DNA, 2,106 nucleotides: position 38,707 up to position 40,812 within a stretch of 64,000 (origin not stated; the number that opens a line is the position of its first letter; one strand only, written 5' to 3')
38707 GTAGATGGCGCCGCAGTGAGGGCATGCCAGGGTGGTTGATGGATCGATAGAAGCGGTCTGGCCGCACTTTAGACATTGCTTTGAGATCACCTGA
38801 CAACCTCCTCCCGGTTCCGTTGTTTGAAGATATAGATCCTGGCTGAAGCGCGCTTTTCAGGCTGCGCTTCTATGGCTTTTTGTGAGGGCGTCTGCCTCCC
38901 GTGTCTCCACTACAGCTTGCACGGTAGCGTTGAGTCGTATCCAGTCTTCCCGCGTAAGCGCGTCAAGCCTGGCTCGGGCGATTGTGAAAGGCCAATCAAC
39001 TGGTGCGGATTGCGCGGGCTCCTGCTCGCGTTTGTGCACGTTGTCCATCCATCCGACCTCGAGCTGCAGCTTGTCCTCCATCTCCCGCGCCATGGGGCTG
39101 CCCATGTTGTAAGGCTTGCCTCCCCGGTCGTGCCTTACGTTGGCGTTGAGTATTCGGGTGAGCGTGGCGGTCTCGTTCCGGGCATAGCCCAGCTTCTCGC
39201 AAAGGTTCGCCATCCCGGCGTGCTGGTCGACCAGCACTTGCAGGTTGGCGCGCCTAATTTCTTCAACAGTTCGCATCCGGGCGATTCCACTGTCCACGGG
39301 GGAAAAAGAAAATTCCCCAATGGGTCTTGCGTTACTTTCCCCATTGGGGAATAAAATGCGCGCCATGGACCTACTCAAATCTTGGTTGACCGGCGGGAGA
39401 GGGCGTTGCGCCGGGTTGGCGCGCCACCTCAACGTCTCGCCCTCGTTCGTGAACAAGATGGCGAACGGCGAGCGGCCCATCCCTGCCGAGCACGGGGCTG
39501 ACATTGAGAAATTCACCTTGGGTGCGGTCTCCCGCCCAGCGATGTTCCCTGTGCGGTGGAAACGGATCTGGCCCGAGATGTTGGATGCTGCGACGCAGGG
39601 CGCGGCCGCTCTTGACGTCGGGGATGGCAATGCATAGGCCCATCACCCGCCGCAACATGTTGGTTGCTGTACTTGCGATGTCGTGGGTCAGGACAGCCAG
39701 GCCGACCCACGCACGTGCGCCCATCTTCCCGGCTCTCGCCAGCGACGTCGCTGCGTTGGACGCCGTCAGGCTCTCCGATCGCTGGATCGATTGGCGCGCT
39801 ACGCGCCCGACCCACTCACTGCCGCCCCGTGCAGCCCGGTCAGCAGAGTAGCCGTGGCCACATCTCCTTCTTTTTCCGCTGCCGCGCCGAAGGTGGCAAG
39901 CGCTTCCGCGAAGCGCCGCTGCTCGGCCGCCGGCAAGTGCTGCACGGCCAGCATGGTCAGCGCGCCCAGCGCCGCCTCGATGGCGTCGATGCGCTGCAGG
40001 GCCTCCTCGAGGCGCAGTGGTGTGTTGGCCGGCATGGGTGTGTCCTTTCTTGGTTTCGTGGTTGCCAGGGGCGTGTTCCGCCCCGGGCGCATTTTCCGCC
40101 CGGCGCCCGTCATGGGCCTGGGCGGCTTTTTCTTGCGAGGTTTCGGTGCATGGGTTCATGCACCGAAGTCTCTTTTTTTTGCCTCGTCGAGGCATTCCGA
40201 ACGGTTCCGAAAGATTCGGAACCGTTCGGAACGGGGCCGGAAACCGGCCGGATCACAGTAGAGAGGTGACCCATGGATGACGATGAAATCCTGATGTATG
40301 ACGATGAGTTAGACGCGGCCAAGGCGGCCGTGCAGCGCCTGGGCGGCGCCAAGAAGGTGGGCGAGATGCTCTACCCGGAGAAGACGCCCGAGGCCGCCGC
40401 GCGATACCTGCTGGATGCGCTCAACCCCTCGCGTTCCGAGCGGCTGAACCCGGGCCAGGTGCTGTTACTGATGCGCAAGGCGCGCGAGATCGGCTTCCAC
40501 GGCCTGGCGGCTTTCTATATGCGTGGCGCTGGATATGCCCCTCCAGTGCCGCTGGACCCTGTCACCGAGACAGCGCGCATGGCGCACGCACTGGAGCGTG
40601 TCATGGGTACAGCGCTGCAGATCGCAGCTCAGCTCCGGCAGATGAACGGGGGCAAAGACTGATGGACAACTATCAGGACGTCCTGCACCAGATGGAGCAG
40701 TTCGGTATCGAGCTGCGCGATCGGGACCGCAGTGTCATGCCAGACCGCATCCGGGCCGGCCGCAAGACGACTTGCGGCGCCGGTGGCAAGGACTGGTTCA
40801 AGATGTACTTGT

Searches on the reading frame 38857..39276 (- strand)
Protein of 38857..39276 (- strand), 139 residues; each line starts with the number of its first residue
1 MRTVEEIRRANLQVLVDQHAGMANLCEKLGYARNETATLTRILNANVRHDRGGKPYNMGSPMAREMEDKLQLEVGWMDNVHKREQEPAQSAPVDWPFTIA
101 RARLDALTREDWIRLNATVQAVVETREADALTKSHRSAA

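Call 15: search_protein_families(library=phrogs, proteins=[window:38857-39276:-], max_evalue=0.01)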
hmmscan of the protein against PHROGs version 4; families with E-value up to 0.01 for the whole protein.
window:38857-39276:- (139 aa): 2 families
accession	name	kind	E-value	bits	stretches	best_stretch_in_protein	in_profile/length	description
phrog_12107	-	transcription regulation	1.9e-12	48.4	1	1-115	1-106/142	transcriptional repressor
phrog_5736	-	transcription regulation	3.9e-06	28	1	5-91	4-79/133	transcriptional regulator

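Call 59: search_protein_families(library=pfam, proteins=[window:38857-39276:-], max_evalue=0.05)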
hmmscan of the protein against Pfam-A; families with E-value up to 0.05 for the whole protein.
window:38857-39276:- (139 aa): 0 families

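Call 81: search_protein_families(library=ncbifam, proteins=[window:38857-39276:-], max_evalue=0.1)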
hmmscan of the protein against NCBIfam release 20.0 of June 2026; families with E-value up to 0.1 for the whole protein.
window:38857-39276:- (139 aa): 0 families

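Call 95: find_homologous_proteins(query=window:38857-39276:-, max_evalue=0.001)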
Query window:38857-39276:- (139 aa): 107 proteins with E <= 0.001 among 125 candidates. Only proteins of 76 to 244 residues were searched: fused or split forms outside these lengths cannot appear, so this answer is no evidence that the protein stands alone or is whole; find_related_loci, which searches DNA, has no such limit.
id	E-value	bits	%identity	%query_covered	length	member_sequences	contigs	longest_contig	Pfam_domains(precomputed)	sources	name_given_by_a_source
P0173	1.1e-84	299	99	100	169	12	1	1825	-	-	-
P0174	1.2e-78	279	90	100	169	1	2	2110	-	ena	-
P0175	1.3e-73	263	87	100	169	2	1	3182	-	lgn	-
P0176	1.3e-72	260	87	100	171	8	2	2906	-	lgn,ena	-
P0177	2.5e-49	185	66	100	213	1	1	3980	-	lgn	-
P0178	4.1e-38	148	74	68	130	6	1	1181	-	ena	-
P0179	2.0e-36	143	56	97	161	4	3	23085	-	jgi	jgi:hypothetical protein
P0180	2.4e-35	139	55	97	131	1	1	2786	-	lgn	-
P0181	2.6e-35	139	83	56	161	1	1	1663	-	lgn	-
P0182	2.7e-35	139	83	56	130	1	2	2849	-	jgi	jgi:hypothetical protein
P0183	4.0e-35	139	83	56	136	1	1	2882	-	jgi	jgi:hypothetical protein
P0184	8.5e-35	138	59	97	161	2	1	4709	-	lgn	-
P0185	1.6e-34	137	78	56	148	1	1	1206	-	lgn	-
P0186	6.9e-34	135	79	56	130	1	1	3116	-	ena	-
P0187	1.2e-33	134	55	96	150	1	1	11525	-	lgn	-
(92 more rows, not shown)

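Call 98: find_related_loci(query=A6, collection=viral_contigs, flank=1500)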
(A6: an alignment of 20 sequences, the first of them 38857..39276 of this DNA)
Query A6 (139 aa) in viral_contigs; peptide patterns used: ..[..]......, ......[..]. (x = any residue, [..] = any of these).
24 stretches matched a pattern; 13 encode a relative of the query (tblastn E <= 1e-3); 13 distinct loci.
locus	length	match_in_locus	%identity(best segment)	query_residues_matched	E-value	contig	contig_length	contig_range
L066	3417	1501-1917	99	1-139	9e-93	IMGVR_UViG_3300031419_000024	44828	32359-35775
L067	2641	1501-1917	98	1-139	2e-92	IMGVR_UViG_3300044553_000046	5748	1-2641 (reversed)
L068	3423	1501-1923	87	1-139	6e-80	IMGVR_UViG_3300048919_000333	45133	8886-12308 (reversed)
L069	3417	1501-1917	99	1-139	8e-93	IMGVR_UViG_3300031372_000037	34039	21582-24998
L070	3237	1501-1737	75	1-79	4e-40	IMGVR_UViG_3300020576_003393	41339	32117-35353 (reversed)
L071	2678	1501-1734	72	1-78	3e-39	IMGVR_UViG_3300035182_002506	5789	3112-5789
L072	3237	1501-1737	72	1-79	2e-36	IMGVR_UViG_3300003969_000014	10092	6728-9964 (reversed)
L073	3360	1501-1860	51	1-124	6e-36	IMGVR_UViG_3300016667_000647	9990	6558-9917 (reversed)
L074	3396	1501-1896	50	1-132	6e-36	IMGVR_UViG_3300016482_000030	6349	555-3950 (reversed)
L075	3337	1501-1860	51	1-124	5e-36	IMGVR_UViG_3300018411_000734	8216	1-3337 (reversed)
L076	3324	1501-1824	54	1-112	4e-36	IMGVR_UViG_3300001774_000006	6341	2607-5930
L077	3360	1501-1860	51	1-124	6e-36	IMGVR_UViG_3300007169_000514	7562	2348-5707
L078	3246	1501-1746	65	1-78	2e-31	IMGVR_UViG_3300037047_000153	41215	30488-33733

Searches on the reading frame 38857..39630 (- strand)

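Call 15: search_protein_families(library=phrogs, proteins=[window:38857-39630:-], max_evalue=0.01)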
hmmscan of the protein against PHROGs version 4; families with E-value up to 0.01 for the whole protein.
window:38857-39630:- (257 aa): 2 families
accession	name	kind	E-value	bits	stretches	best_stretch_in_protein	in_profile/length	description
phrog_12107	-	transcription regulation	1e-11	46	1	119-232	1-105/142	transcriptional repressor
phrog_5736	-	transcription regulation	1.7e-05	25.9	1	123-209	4-79/133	transcriptional regulator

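Call 20: search_protein_families(library=pfam, proteins=[window:38857-39630:-], max_evalue=0.01)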
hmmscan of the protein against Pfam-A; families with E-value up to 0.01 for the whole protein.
window:38857-39630:- (257 aa): 0 families

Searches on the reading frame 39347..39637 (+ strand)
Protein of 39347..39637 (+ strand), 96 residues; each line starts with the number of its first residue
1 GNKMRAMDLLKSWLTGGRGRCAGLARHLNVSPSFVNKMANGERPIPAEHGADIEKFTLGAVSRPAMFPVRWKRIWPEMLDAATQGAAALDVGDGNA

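Call 59: search_protein_families(library=pfam, proteins=[window:39347-39637:+], max_evalue=0.05)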
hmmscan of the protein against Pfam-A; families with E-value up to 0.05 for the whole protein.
window:39347-39637:+ (96 aa): 2 families
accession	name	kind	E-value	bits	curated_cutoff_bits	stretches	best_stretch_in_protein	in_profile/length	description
PF15943.11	YdaS_toxin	-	3.2e-10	40.1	30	1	22-68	12-58/65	Bacterial toxin YdaS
PF13560.12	HTH_31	-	0.025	15.3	27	1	21-48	17-44/64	Helix-turn-helix domain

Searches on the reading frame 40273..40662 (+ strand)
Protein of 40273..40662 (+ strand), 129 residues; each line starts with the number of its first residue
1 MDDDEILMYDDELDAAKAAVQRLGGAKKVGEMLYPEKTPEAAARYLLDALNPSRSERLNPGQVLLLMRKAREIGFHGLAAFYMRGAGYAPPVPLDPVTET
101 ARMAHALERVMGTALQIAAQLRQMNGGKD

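Call 20: search_protein_families(library=pfam, proteins=[window:40273-40662:+], max_evalue=0.01)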
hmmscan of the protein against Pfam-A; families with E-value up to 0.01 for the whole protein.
window:40273-40662:+ (129 aa): 0 families

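Call 122: search_protein_families(library=phrogs, proteins=[window:40273-40662:+], max_evalue=0.001)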
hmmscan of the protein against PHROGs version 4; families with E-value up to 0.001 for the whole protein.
window:40273-40662:+ (129 aa): 1 family
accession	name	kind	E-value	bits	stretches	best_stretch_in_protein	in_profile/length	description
phrog_24214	-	unknown function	2.2e-17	64.6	1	6-105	7-106/127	-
